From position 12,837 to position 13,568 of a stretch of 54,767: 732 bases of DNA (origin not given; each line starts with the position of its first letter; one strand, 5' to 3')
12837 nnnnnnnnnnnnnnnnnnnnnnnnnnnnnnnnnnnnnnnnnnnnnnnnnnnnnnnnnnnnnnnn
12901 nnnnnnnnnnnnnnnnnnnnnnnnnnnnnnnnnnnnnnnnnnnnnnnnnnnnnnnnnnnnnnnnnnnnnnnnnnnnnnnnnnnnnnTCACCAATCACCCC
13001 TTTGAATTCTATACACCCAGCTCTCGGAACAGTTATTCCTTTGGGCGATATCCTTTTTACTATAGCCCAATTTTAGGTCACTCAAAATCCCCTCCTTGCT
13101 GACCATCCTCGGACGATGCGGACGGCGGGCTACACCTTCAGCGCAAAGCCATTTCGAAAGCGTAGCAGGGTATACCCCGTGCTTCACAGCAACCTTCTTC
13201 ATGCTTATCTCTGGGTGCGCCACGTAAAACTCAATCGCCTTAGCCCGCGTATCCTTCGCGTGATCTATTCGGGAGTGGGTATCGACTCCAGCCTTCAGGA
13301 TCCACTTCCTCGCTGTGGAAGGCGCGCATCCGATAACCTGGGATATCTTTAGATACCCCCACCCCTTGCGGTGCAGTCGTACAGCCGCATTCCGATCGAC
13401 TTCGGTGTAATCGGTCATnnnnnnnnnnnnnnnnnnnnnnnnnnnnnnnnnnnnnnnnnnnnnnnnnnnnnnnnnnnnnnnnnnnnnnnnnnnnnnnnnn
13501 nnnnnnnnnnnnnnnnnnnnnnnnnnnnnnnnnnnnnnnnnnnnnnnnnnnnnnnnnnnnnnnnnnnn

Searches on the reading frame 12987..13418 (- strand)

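Call 61: search_protein_families(library=pfam, proteins=[window:12987-13418:-], max_evalue=0.01)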
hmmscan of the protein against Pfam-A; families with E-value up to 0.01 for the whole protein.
window:12987-13418:- (143 aa): 10 families
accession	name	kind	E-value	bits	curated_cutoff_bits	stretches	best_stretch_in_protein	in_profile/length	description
PF13384.12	HTH_23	-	4.9e-17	61.6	24.6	2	5-40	3-38/50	Homeodomain-like domain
PF13551.12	HTH_29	-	7.1e-08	32.9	28.1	0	111-139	4-33/64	Winged helix-turn helix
PF13518.12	HTH_28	-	3.7e-07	30.6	25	0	58-93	2-35/52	Helix-turn-helix domain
PF01527.26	HTH_Tnp_1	-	1.4e-06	28.9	24.1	1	58-105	12-60/75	Transposase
PF02796.21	HTH_7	-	0.0001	22.8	23.8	0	115-138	18-41/45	Helix-turn-helix domain of resolvase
PF04218.19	CENP-B_N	-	0.00014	21.9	21.2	0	118-138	22-42/53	CENP-B N-terminal DNA-binding domain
PF13936.12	HTH_38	-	0.0011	19.1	27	0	8-35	9-36/44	Helix-turn-helix domain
PF08281.18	Sigma70_r4_2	-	0.0011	19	25.7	0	9-43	15-50/54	Sigma-70, region 4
PF06056.18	Terminase_5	-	0.0027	18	20.3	0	9-42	3-36/58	Putative ATPase subunit of terminase (gpP-like)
PF22448.1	RepB_primase_C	-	0.0095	16.2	26.1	0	3-29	2-28/54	RepB DNA-primase C-terminal helical domain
